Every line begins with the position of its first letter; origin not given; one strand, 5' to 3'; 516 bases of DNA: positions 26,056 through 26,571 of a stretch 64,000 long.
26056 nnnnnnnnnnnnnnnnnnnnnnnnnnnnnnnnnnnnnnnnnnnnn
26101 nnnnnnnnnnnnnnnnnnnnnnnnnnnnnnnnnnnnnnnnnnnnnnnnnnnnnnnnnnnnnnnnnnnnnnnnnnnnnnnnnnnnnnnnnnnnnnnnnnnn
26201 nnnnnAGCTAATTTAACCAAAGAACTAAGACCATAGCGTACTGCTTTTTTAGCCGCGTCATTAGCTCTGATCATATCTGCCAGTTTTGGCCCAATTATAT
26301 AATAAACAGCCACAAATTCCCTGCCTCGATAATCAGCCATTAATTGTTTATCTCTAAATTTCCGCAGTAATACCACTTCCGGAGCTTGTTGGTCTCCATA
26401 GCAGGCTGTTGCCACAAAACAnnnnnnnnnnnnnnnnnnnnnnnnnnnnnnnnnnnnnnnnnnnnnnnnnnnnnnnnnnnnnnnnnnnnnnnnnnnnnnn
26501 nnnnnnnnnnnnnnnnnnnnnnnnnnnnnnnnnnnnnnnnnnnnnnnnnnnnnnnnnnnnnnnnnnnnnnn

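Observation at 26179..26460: Unusual Cys-containing C-terminal domain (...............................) after a poly-Ser linker on the C25 peptidase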

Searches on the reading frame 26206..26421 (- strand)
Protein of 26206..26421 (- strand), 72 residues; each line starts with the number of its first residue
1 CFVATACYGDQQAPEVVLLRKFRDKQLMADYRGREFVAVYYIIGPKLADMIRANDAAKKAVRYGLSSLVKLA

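Call 36: find_homologous_proteins(query=A2, max_evalue=0.001)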
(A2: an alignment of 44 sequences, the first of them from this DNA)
Query A2 (44 sequences) (72 aa, profile of the alignment): 733 proteins with E <= 0.001 among 954 candidates; the best 120 are listed.
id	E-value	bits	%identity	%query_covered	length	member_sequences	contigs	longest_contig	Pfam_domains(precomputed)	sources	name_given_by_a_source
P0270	1.1e-28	117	49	100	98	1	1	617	-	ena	-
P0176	9.8e-28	114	49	100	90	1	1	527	-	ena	-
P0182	3.5e-27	112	46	99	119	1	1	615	-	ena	-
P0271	3.7e-27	112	46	96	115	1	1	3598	-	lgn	-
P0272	6.2e-27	111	44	100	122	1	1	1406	-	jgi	jgi:hypothetical protein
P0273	1.6e-26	110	48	96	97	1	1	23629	-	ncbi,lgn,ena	-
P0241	1.8e-26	110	44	100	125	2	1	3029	-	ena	-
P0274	1.8e-26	110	42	99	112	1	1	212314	PF13248.12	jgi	jgi:predicted amidophosphoribosyltransferase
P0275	2.0e-26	109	49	76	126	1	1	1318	-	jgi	-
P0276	2.4e-26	109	51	96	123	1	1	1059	-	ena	-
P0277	3.6e-26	109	42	100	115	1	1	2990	-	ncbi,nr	ncbi:MAG: hypothetical protein NTW48_09785, partial [Chloroflexi bacterium]|nr:hypothetical protein 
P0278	4.9e-26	108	46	100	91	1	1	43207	-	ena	-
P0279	5.4e-26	108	44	100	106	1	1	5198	-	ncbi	ncbi:MAG: hypothetical protein DRP67_06185, partial [Candidatus Omnitrophota bacterium]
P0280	5.9e-26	108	47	100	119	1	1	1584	-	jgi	jgi:hypothetical protein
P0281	6.9e-26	108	42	100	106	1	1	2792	-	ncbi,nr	ncbi:MAG: hypothetical protein KAX20_06710, partial [Candidatus Omnitrophica bacterium]|nr:hypotheti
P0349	2.7e-24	103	38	99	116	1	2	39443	-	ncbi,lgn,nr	ncbi:hypothetical protein KY360_05000 [Candidatus Woesearchaeota archaeon]|nr:hypothetical protein [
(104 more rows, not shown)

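Call 37: find_related_loci(query=A2, collection=genome_contigs, flank=6000)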
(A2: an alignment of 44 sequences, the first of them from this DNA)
Query A2 (72 aa) in genome_contigs; peptide patterns used: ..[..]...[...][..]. (x = any residue, [..] = any of these).
600 stretches matched a pattern (row limit reached: there are more); 585 encode a relative of the query (tblastn E <= 1e-3); the best 80 are kept; 80 distinct loci.
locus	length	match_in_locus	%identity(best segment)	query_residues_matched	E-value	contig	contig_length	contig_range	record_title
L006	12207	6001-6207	51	1-69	2e-20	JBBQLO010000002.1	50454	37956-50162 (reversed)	MAG: Parcubacteria group bacterium isolate Co_metawrap_489 Cmw_489_k141_647925_length_50454_cov_10.9992, whole genome sh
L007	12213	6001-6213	49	1-70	5e-20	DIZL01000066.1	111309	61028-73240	MAG TPA_asm: Prolixibacteraceae bacterium UBA6029 UBA6029_contig_308, whole genome shotgun sequence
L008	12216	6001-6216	54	1-71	1e-19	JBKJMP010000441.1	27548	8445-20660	MAG: Gemmatimonadaceae bacterium isolate ant_bin.332 k117_4920267, whole genome shotgun sequence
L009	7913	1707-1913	49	1-69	2e-19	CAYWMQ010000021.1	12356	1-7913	MAG TPA_asm: uncultured Candidatus Saccharibacteria bacterium isolate SRP304446_co1_58 genome assembly, contig: NODE_360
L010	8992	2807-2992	53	1-62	1e-18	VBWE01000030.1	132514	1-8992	MAG: Bacteroidetes bacterium isolate X1_MaxBin.021 scaffold_425, whole genome shotgun sequence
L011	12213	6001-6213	45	1-71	2e-18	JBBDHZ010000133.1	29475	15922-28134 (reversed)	MAG: Candidatus Paceibacterota bacterium isolate LejiaA_56_15 Lejia_A_2450_length_29475_cov_10, whole genome shotgun seq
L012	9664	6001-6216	50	1-72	1e-18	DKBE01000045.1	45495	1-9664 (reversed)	MAG TPA_asm: Proteobacteria bacterium UBA6908 UBA6908_contig_1236, whole genome shotgun sequence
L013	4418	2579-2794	47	1-72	2e-18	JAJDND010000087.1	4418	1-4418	MAG: Desulfobacterales bacterium isolate ALJrbin.15 k141_6253066, whole genome shotgun sequence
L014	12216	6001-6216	46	1-72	3e-18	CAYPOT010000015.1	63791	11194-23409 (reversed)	MAG TPA_asm: uncultured Nitrospiraceae bacterium isolate ERP113451_co1_289 genome assembly, contig: NODE_302_length_6379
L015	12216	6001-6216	47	1-72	2e-18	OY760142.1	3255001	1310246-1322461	MAG: Nitrospirota bacterium isolate 41fe4016-ed88-40a2-aca4-2b8d86c50af7 genome assembly, chromosome: 1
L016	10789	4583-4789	45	1-69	4e-18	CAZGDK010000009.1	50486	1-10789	MAG TPA_asm: uncultured Smithella sp. isolate SRP263991_co7_550 genome assembly, contig: NODE_671_length_50486_cov_12.15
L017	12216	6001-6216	50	1-72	4e-18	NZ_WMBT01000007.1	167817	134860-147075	Paracoccus lichenicola strain YIM 132242 Scaffold7_1, whole genome shotgun sequence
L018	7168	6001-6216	46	1-72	4e-18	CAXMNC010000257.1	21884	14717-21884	MAG: Acidiferrobacterales bacterium isolate 07C-BC-St02_bin.17.orig genome assembly, contig: k141_465064, whole genome s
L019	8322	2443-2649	46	1-69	5e-18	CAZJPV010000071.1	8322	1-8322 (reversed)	MAG TPA_asm: uncultured Syntrophaceae bacterium isolate SRP098346_co1_215 genome assembly, contig: NODE_11590_length_832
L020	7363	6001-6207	48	1-69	8e-18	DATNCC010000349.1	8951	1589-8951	MAG TPA_asm: Dongiaceae bacterium isolate SMAG_U11204 k141_1591332, whole genome shotgun sequence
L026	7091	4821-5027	48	1-69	9e-18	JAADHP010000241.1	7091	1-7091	MAG: Nitrospirota bacterium isolate M_MetaBat.199 contig-127_23285, whole genome shotgun sequence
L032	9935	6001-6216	49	1-72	2e-17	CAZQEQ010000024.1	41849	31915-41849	MAG TPA_asm: uncultured candidatus Brocadiaceae bacterium isolate binchicken_co334_199 genome assembly, contig: NODE_142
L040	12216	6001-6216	46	1-72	4e-17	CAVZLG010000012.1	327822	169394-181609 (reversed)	MAG: uncultured delta proteobacterium isolate MFD03804.bin.2.98 genome assembly, contig: contig_28978, whole genome shot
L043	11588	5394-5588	49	1-65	5e-17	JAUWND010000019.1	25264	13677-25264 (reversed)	MAG: Methanophagales archaeon isolate CSMAG_2415 CSMAG_2415_k141_303835_length_25264_cov_83.4582, whole genome shotgun s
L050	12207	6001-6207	46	1-69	6e-17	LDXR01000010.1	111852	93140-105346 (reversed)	MAG: candidate division NC10 bacterium CSP1-5 XU15_C0010, whole genome shotgun sequence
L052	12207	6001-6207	45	1-69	9e-17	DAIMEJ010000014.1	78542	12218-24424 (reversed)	MAG TPA_asm: Syntrophales bacterium isolate CTOTU18575 NODE_273_length_78542_cov_25.744416, whole genome shotgun sequenc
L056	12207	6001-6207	46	1-69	8e-17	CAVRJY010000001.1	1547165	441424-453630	MAG: Nitrospirota bacterium isolate MFD01299.bin.1.245 genome assembly, contig: contig_11371, whole genome shotgun seque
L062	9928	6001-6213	41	1-70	1e-16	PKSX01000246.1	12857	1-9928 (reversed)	MAG: Marinilabiliales bacterium isolate BM518 sc_2848, whole genome shotgun sequence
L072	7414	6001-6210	46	1-70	3e-16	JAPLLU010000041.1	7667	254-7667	MAG: Candidatus Omnitrophota bacterium isolate LacPavin_0920_SED5_MAG_40_17 LacPavin_0920_SED5_scaffold_2571940, whole g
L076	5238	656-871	49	1-72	3e-16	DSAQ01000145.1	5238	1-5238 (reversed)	MAG TPA_asm: Proteobacteria bacterium isolate SpSt-1152 Ga0129302_1010486, whole genome shotgun sequence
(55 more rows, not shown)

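Call 51: search_protein_families(library=pfam, proteins=[L072:6230-7021:+, L032:6447-7334:+, L076:912-1610:+, L006:3000-3710:+, L020:1218-1880:+, L040:11071-11844:-, L026:5290-6945:+, L040:1269-2852:+, L026:2554-3162:+, L052:3712-5079:+], max_evalue=0.001)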
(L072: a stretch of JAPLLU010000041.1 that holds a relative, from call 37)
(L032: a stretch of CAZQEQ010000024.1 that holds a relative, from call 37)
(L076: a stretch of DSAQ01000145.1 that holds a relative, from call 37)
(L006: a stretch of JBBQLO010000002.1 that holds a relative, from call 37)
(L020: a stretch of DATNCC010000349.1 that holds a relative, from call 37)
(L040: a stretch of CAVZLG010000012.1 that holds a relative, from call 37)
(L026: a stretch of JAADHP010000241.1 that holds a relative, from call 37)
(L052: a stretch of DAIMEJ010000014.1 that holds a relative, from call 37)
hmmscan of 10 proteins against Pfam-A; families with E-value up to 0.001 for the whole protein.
L072:6230-7021:+ (263 aa): 3 families
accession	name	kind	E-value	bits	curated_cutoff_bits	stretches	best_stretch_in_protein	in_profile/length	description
PF13180.12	PDZ_2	-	1.8e-08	35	27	1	194-258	13-77/80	PDZ domain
PF11356.14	T2SSC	-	2.6e-07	31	27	1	10-136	4-140/141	Type II secretion system protein C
PF00595.29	PDZ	-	5e-05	24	23.2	1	192-248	24-80/81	PDZ domain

L032:6447-7334:+ (295 aa): 3 families
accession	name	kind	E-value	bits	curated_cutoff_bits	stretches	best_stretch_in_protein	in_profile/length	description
PF11356.14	T2SSC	-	8.4e-10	39.1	27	1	15-156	3-140/141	Type II secretion system protein C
PF00595.29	PDZ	-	7.1e-05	23.6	23.2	1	234-281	34-80/81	PDZ domain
PF13180.12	PDZ_2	-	7.1e-05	23.4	27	1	243-289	29-75/80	PDZ domain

L076:912-1610:+ (232 aa): 2 families
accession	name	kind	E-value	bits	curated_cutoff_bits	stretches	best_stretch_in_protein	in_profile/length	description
PF11356.14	T2SSC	-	3.9e-09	36.9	27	1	41-103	79-140/141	Type II secretion system protein C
PF13180.12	PDZ_2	-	0.00014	22.5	27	1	164-230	13-79/80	PDZ domain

L006:3000-3710:+ (236 aa): 4 families
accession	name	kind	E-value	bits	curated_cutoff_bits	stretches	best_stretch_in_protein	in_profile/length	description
PF00005.33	ABC_tran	-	4.4e-33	115.2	25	1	22-169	2-136/137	ABC transporter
PF13304.12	AAA_21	-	5.4e-07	30.4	27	0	34-68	2-39/304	AAA domain, putative AbiEii toxin, Type IV TA system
PF02463.25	SMC_N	-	2.6e-06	27.5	40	0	134-214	135-212/220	RecF/RecN/SMC N terminal domain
PF13555.12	AAA_29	-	0.00027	21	27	1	25-48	16-39/61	P-loop containing region of AAA domain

L020:1218-1880:+ (220 aa): 4 families
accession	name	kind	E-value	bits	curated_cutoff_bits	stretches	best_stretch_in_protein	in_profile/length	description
PF00005.33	ABC_tran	-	2.3e-31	109.7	25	1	29-172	5-137/137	ABC transporter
PF13555.12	AAA_29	-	6.4e-05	23.1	27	1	33-62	20-49/61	P-loop containing region of AAA domain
PF01580.24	FtsK_SpoIIIE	-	0.00028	20.8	24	1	2-55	10-59/221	FtsK/SpoIIIE family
PF13304.12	AAA_21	-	0.00093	19.8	27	0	144-203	238-299/304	AAA domain, putative AbiEii toxin, Type IV TA system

L040:11071-11844:- (257 aa): 6 families
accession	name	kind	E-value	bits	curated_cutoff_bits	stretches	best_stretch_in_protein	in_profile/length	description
PF00005.33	ABC_tran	-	1.7e-35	123.1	25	1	22-167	2-137/137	ABC transporter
PF13304.12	AAA_21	-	6.6e-11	43.3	27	1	133-202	232-303/304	AAA domain, putative AbiEii toxin, Type IV TA system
PF02463.25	SMC_N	-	2.1e-07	31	40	1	35-213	28-213/220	RecF/RecN/SMC N terminal domain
PF13401.12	AAA_22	-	3e-05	24.8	27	1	36-195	10-121/130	AAA domain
PF13555.12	AAA_29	-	0.00032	20.8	27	1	26-55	17-46/61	P-loop containing region of AAA domain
PF07728.20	AAA_5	-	0.00071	20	22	0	36-59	4-27/139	AAA domain (dynein-related subfamily)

L026:5290-6945:+ (551 aa): 4 families
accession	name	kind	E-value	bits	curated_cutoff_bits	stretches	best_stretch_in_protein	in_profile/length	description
PF02518.31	HATPase_c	-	8.3e-28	97.5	26.4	1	434-545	1-110/111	Histidine kinase-, DNA gyrase B-, and HSP90-like ATPase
PF00512.31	HisKA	-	6.2e-16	58.6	26.9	1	326-389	2-63/66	His Kinase A (phospho-acceptor) domain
PF00672.30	HAMP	-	1e-14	55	25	1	237-285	3-51/53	HAMP domain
PF21563.3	Mcp40H-20_sensor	-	3.1e-06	27.9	27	1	78-199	5-107/112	Methyl-accepting chemotaxis sensory transducer, class 40H, sensor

L040:1269-2852:+ (527 aa): 6 families
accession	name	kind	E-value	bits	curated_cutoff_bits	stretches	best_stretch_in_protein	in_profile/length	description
PF02518.31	HATPase_c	-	6.5e-23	81.7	26.4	1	417-523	2-107/111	Histidine kinase-, DNA gyrase B-, and HSP90-like ATPase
PF08448.16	PAS_4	-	6.2e-21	75.1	23.1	2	17-127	1-107/110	PAS fold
PF13426.13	PAS_9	-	9.1e-13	48.8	27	1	22-126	2-102/103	PAS domain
PF13188.13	PAS_8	-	1.5e-07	31.5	21.8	1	13-65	3-52/65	PAS domain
PF00512.31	HisKA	-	2.8e-05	24.5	26.9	1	309-365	4-57/66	His Kinase A (phospho-acceptor) domain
PF12282.15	GAF_PdtaS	-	3.1e-05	24.3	23.7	0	77-136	79-139/145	Histidine kinase PdtaS, GAF domain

L026:2554-3162:+ (202 aa): 0 families

L052:3712-5079:+ (455 aa): 8 families
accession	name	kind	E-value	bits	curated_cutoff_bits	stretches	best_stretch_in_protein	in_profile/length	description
PF00158.32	Sigma54_activat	-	4e-69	232.1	20.2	1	142-308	1-167/168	Sigma-54 interaction domain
PF00072.30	Response_reg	-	8.1e-29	100.5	30.2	1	4-113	1-110/111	Response regulator receiver domain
PF25601.1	AAA_lid_14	-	4.8e-26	90.8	27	1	314-384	1-71/87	AAA+ ATPase lid domain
PF14532.12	Sigma54_activ_2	-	2.6e-22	80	25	1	143-313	1-138/138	Sigma-54 interaction domain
PF07728.20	AAA_5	-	3.6e-08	34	22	1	165-284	1-123/139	AAA domain (dynein-related subfamily)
PF01078.27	Mg_chelatase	-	5.9e-07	29.5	20.3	0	141-186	4-45/207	Magnesium chelatase, subunit ChlI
PF20030.5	bpMoxR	-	4.8e-05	22.9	27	1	150-289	18-151/205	MoxR domain in the MoxR-vWA-beta-propeller ternary systems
PF13191.12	AAA_16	-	0.00038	21.4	32.6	1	143-202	3-63/167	AAA ATPase domain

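Call 53: search_protein_families(library=pfam, proteins=[L056:100-780:+, L056:777-1304:+, L056:3555-3971:+, L056:3824-4408:+, L056:5002-5352:+, L056:5261-5638:+, L050:2081-2563:+, L050:2502-3050:+, L050:3115-3585:+, L050:3922-6327:+], max_evalue=0.01)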
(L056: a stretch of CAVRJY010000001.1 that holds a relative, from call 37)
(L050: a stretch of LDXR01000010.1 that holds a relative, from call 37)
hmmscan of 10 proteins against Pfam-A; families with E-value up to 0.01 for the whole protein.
L056:100-780:+ (226 aa): 1 family
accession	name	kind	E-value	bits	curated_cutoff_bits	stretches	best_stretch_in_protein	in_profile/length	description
PF04350.18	PilO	-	2e-30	106.3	22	1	51-193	3-142/145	Pilus assembly protein, PilO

L056:777-1304:+ (175 aa): 1 family
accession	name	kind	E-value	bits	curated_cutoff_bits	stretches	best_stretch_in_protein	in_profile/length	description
PF04351.19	PilP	-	3.3e-13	50.2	25.6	1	55-169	26-145/146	Pilus assembly protein, PilP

L056:3555-3971:+ (138 aa): 0 families

L056:3824-4408:+ (194 aa): 0 families

L056:5002-5352:+ (116 aa): 0 families

L056:5261-5638:+ (125 aa): 0 families

L050:2081-2563:+ (160 aa): 1 family
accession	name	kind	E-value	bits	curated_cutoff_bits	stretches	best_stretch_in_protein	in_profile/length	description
PF07963.17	N_methyl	-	1.3e-07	31.4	21.2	1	14-36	5-27/27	Prokaryotic N-terminal methylation motif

L050:2502-3050:+ (182 aa): 1 family
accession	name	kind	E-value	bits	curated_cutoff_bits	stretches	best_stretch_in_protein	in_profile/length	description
PF07963.17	N_methyl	-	6.2e-08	32.3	21.2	1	58-82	2-26/27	Prokaryotic N-terminal methylation motif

L050:3115-3585:+ (156 aa): 0 families

L050:3922-6327:+ (801 aa): 2 families
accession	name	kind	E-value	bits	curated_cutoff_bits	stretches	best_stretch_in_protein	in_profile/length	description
PF25778.1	DUF7948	-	2.1e-68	231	27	1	2-206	4-214/214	Domain of unknown function (DUF7948)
PF06739.17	SBBP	-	2.7e-42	142.9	20.5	6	613-643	1-32/38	Beta-propeller repeat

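Call 69: find_related_loci(query=A2, collection=viral_contigs, flank=5000)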
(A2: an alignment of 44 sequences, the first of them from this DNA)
Query A2 (72 aa) in viral_contigs; peptide patterns used: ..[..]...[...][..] (x = any residue, [..] = any of these).
23 stretches matched a pattern; 9 encode a relative of the query (tblastn E <= 1e-3); 9 distinct loci.
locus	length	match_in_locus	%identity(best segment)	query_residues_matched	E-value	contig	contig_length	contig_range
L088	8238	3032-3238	42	1-69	4e-15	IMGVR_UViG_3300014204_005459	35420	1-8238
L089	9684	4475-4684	41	1-70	1e-14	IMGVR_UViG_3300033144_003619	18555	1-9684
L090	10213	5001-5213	41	1-71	1e-14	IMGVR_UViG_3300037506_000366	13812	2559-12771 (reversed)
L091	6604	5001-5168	48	1-56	3e-14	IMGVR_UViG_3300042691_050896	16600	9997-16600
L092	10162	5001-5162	46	1-54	2e-13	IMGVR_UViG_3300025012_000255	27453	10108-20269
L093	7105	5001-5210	43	1-70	4e-13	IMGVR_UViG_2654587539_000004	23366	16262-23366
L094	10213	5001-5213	38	1-71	5e-13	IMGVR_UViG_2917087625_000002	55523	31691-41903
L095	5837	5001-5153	43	1-51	1e-10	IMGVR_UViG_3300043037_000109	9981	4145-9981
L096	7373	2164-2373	31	1-70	2e-10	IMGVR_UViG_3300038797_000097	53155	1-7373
